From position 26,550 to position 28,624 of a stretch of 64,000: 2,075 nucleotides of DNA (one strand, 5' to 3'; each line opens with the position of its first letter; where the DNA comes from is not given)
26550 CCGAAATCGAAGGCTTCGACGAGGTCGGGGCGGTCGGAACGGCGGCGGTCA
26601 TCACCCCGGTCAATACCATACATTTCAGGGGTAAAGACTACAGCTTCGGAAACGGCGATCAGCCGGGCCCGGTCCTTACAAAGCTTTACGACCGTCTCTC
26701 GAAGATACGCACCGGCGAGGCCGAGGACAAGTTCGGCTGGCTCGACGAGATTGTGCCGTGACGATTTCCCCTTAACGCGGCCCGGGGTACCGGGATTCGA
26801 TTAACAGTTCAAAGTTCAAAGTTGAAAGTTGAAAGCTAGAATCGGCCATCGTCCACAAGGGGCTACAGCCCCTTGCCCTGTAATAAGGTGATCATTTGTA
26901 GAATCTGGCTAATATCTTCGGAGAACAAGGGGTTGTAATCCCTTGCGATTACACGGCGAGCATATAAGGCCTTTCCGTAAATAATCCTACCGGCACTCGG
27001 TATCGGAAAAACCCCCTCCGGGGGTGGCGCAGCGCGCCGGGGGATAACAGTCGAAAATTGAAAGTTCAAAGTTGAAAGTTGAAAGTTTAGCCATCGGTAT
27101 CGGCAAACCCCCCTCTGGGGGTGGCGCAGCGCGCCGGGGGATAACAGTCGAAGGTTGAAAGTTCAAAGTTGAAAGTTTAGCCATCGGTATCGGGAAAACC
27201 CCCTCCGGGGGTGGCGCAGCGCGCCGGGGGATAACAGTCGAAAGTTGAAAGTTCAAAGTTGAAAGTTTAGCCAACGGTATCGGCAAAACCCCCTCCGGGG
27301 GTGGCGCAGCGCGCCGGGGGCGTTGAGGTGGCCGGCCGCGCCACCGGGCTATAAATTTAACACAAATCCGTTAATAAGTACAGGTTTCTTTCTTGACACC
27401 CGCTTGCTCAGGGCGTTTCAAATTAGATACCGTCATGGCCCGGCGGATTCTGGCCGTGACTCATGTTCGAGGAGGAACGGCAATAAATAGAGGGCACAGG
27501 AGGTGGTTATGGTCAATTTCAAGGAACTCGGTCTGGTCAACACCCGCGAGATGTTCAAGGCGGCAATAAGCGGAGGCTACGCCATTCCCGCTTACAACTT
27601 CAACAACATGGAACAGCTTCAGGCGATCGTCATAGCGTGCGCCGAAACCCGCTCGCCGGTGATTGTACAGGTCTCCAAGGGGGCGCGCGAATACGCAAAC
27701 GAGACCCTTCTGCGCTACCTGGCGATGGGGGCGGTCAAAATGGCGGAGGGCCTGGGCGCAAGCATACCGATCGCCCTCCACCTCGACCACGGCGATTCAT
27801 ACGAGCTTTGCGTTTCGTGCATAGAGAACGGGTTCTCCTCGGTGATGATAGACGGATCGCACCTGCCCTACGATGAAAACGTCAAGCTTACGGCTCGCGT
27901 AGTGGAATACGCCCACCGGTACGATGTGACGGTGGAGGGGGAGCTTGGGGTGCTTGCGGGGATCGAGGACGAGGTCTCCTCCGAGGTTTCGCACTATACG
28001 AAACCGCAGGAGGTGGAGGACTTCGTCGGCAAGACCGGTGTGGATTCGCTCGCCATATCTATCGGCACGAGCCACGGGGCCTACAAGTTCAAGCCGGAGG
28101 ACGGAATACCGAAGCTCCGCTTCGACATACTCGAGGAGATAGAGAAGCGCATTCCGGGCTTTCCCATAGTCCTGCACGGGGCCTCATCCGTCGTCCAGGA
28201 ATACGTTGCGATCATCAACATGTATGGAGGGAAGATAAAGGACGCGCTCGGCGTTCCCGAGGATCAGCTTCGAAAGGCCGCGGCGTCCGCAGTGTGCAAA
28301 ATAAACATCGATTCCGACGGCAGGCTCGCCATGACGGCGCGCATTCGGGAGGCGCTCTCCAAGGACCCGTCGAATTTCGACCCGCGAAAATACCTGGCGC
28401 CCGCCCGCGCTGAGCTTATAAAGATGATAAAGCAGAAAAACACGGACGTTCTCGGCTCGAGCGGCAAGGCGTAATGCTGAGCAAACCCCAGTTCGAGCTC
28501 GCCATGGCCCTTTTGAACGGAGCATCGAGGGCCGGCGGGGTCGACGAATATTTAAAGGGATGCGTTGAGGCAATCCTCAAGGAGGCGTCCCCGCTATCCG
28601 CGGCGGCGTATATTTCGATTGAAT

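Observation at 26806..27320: Two composite repeat loci with mirrored architecture (heptamer tract - R2 - R1) in opposite orientations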

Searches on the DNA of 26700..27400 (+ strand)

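Call 51: search_rna_families(source=window, start=26700, end=27400, threshold=evalue, max_evalue=1)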
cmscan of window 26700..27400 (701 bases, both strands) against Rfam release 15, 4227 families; matches with E-value up to 1: 0.
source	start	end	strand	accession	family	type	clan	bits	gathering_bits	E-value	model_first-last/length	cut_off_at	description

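Call 92: search_dna_similar(query=window:26801-27140:+, collection=plasmids, mode=distant, max_rows=8)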
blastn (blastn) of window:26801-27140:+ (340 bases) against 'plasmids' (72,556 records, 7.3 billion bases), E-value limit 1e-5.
No match.

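Call 93: search_dna_similar(query=window:26801-27140:+, collection=phages, mode=distant, max_rows=8)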
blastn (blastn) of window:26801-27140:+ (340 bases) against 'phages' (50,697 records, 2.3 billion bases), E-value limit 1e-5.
No match.

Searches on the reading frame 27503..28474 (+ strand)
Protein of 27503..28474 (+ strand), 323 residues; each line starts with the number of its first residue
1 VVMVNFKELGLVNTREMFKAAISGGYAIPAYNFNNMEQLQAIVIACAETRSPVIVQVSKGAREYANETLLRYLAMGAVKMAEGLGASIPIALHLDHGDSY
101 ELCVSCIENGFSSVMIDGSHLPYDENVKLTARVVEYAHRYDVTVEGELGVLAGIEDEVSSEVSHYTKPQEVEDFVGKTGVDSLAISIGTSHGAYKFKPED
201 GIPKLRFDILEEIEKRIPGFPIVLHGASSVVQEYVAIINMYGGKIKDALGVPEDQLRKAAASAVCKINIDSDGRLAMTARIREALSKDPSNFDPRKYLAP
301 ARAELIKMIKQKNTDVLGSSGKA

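Call 12: find_encoding_contigs(protein=window:27503-28474:+, flank=3000, max_places=6)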
Protein window:27503-28474:+ (323 aa): no gene with exactly this product is on record in the collection.

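Call 14: find_encoding_contigs(protein=window:27509-28474:+, flank=3000, max_places=6)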
Protein window:27509-28474:+ (321 aa): 24 contigs read that carry it; 4 places shown.
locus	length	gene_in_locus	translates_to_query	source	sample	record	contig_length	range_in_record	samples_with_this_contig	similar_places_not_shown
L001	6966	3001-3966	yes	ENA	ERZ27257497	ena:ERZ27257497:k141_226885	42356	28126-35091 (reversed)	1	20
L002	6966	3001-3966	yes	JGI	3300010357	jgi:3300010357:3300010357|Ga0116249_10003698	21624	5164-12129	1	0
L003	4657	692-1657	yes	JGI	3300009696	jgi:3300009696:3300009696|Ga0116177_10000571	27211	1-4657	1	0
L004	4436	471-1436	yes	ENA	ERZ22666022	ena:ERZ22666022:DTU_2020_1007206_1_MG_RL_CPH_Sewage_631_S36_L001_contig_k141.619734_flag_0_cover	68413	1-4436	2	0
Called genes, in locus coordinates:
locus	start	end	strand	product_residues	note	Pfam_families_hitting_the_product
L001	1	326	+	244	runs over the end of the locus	PF00005:ABC_tran, PF13304:AAA_21 (faint)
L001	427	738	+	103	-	PF07238:PilZ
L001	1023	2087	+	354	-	PF01063:Aminotran_4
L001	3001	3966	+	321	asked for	PF01116:F_bP_aldolase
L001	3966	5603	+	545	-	PF00512:HisKA, PF02518:HATPase_c, PF00072:Response_reg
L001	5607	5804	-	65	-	-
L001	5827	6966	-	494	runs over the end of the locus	PF00370:FGGY_N, PF02782:FGGY_C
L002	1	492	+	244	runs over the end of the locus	PF00005:ABC_tran, PF13304:AAA_21 (faint)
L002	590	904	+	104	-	PF07238:PilZ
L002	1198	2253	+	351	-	PF01063:Aminotran_4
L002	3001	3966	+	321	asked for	PF01116:F_bP_aldolase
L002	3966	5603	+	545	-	PF00512:HisKA, PF02518:HATPase_c, PF00072:Response_reg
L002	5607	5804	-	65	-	-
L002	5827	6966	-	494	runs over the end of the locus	PF00370:FGGY_N, PF02782:FGGY_C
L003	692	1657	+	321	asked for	PF01116:F_bP_aldolase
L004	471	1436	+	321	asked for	PF01116:F_bP_aldolase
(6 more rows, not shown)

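Call 42: find_homologous_proteins(query=window:27509-28474:+, max_evalue=1e-80)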
Query window:27509-28474:+ (321 aa): 8000 proteins with E <= 1e-80 among 8000 candidates; the best 120 are listed.
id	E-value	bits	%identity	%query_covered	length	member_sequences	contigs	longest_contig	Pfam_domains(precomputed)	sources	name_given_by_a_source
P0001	5.0e-229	777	-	-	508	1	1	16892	PF01116.27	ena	-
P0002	4.0e-193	659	92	100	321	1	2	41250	PF01116.27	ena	-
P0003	2.4e-192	656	91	100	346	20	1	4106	PF01116.27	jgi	-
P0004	7.9e-189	645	90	100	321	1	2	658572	PF01116.27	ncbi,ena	-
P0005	1.1e-183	628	87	100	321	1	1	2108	PF01116.27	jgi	-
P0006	3.5e-182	623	85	100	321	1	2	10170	PF01116.27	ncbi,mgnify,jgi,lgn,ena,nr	ncbi:MAG TPA: class II fructose-1,6-bisphosphate aldolase [Spirochaetes bacterium]|mgnify:CR=1 FL=1|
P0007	8.9e-181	618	85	100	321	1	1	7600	PF01116.27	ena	-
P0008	1.1e-175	601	83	100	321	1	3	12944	PF01116.27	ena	-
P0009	2.0e-175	600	83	100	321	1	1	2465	PF01116.27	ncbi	-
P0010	2.1e-174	597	82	100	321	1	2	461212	PF01116.27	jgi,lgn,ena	-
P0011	1.0e-173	595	82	100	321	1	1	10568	PF01116.27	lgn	-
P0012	1.4e-173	595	82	100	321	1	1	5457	PF01116.27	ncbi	-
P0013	1.4e-173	594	82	100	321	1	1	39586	PF01116.27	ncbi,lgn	-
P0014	1.9e-173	594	81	100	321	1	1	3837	PF01116.27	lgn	-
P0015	1.9e-173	594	81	100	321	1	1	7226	PF01116.27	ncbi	ncbi:MAG: class II fructose-bisphosphate aldolase [Bacteroidota bacterium]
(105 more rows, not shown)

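Call 43: find_encoding_contigs(protein=P0004, flank=4000, max_places=2)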
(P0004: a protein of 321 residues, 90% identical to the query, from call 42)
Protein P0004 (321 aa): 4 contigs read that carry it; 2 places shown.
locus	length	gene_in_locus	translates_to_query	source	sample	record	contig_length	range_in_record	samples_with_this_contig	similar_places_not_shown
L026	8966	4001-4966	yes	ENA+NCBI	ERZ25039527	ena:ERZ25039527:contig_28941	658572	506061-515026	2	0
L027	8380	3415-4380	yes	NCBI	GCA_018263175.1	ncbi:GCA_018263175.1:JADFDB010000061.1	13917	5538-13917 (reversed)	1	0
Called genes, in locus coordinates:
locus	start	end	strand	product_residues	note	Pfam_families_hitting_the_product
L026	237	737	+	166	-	PF00691:OmpA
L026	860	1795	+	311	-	PF16745:RsgA_N (weak), PF03193:RsgA_GTPase, PF01926:MMR_HSR1 (weak)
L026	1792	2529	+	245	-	PF00005:ABC_tran, PF13304:AAA_21 (faint)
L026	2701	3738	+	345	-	PF01063:Aminotran_4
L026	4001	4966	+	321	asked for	PF01116:F_bP_aldolase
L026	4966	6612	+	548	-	PF00512:HisKA, PF02518:HATPase_c, PF00072:Response_reg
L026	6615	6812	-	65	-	-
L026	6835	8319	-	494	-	PF00370:FGGY_N, PF02782:FGGY_C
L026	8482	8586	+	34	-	-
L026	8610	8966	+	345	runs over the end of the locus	PF03102:NeuB, PF08666:SAF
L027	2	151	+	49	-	?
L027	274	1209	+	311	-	PF16745:RsgA_N (weak), PF03193:RsgA_GTPase, PF01926:MMR_HSR1 (weak)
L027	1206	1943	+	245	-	PF00005:ABC_tran, PF13304:AAA_21 (faint)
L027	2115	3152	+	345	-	PF01063:Aminotran_4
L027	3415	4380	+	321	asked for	PF01116:F_bP_aldolase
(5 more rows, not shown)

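Call 44: find_encoding_contigs(protein=P0002, flank=4000, max_places=2)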
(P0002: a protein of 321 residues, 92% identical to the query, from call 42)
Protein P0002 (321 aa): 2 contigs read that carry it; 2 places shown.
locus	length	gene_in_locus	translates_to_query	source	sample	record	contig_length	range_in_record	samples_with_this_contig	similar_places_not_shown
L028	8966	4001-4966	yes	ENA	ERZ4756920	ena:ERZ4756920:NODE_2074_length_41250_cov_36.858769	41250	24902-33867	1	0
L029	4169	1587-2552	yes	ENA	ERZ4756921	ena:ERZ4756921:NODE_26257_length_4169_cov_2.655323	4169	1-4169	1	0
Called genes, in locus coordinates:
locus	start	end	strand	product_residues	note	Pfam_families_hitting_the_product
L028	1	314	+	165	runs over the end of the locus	PF00691:OmpA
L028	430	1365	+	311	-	PF16745:RsgA_N (weak), PF03193:RsgA_GTPase, PF01926:MMR_HSR1 (weak)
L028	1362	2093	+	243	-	PF00005:ABC_tran, PF13304:AAA_21 (faint)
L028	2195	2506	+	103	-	PF07238:PilZ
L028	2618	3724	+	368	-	PF01063:Aminotran_4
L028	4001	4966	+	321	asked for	PF01116:F_bP_aldolase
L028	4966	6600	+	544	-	PF00512:HisKA, PF02518:HATPase_c, PF00072:Response_reg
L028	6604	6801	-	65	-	-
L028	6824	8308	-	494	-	PF00370:FGGY_N, PF02782:FGGY_C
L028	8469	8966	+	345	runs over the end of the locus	PF03102:NeuB, PF08666:SAF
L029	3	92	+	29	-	?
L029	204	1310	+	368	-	PF01063:Aminotran_4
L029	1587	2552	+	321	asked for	PF01116:F_bP_aldolase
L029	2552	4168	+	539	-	?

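Call 45: find_encoding_contigs(protein=P0006, flank=4000, max_places=2)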
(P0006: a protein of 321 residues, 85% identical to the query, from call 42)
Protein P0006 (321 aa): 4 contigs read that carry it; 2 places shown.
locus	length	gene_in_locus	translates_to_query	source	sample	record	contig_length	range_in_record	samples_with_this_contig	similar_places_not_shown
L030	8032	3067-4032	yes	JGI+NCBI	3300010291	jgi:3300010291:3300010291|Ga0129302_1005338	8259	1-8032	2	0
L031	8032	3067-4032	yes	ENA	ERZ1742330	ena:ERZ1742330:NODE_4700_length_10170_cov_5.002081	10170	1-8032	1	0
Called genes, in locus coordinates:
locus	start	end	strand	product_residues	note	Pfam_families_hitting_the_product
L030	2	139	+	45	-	?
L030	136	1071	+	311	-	PF16745:RsgA_N (weak), PF03193:RsgA_GTPase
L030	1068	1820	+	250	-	PF00005:ABC_tran, PF13304:AAA_21 (faint)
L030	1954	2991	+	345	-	PF01063:Aminotran_4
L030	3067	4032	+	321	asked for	PF01116:F_bP_aldolase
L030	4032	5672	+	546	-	PF00512:HisKA, PF02518:HATPase_c, PF00072:Response_reg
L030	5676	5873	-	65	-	-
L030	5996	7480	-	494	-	PF00370:FGGY_N, PF02782:FGGY_C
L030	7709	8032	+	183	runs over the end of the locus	?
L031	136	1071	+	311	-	PF16745:RsgA_N (weak), PF03193:RsgA_GTPase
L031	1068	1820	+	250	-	PF00005:ABC_tran, PF13304:AAA_21 (faint)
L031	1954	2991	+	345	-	PF01063:Aminotran_4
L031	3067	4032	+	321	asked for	PF01116:F_bP_aldolase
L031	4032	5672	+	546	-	PF00512:HisKA, PF02518:HATPase_c, PF00072:Response_reg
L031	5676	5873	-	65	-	-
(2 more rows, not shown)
